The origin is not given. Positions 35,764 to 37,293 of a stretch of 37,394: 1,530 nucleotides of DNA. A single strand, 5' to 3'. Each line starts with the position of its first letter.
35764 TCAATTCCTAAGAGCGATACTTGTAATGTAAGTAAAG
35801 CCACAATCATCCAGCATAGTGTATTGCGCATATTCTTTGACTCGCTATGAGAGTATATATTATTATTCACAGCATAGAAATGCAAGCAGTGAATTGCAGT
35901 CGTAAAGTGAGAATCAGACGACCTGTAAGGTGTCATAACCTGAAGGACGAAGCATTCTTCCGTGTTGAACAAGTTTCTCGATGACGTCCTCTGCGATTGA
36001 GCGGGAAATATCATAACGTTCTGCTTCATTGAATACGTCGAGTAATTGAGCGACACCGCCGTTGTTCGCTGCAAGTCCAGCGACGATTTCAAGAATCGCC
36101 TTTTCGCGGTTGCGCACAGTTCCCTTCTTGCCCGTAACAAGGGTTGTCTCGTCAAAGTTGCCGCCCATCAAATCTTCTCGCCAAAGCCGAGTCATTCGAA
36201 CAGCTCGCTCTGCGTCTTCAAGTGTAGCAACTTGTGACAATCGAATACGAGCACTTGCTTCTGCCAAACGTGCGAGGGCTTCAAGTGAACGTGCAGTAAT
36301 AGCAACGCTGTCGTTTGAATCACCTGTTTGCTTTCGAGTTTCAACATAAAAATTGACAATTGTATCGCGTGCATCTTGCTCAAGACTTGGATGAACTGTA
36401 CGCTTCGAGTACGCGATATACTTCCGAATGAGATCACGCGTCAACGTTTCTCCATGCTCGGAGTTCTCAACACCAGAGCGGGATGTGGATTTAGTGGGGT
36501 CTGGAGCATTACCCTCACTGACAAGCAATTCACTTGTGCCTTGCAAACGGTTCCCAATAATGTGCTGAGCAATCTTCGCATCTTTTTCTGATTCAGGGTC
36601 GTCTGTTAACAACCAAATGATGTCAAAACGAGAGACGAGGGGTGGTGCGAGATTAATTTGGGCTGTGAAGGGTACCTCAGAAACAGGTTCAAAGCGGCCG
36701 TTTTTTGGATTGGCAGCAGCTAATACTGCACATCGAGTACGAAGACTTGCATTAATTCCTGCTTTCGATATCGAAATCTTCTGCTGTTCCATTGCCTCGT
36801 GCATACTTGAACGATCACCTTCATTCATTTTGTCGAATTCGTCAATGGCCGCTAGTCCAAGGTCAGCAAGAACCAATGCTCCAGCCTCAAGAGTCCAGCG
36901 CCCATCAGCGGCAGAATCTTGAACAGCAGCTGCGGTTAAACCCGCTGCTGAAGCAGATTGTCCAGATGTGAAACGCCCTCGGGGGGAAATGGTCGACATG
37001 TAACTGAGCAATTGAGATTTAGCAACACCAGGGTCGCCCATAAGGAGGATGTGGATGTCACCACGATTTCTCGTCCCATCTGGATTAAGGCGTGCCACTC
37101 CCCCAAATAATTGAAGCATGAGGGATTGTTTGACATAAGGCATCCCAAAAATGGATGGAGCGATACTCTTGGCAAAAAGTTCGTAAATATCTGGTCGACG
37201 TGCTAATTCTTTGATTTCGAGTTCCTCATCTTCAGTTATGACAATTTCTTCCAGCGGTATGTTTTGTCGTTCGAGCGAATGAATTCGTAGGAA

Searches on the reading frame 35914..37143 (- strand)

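Call 11: search_protein_families(library=pfam, proteins=[window:35914-37143:-], max_evalue=0.001)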
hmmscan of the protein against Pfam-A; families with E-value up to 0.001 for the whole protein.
window:35914-37143:- (409 aa): 4 families
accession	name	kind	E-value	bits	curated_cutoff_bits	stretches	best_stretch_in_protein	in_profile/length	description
PF00493.29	MCM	-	5.9e-80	268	23.3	1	3-197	31-222/224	MCM P-loop domain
PF17855.7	MCM_lid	-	1.2e-25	90.2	27.4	1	237-318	1-83/87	MCM AAA-lid domain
PF01078.27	Mg_chelatase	-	7.4e-08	32.5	20.3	1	81-148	93-160/207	Magnesium chelatase, subunit ChlI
PF07726.17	AAA_3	-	7.9e-06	26.2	27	1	31-147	1-113/131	ATPase family associated with various cellular activities (AAA)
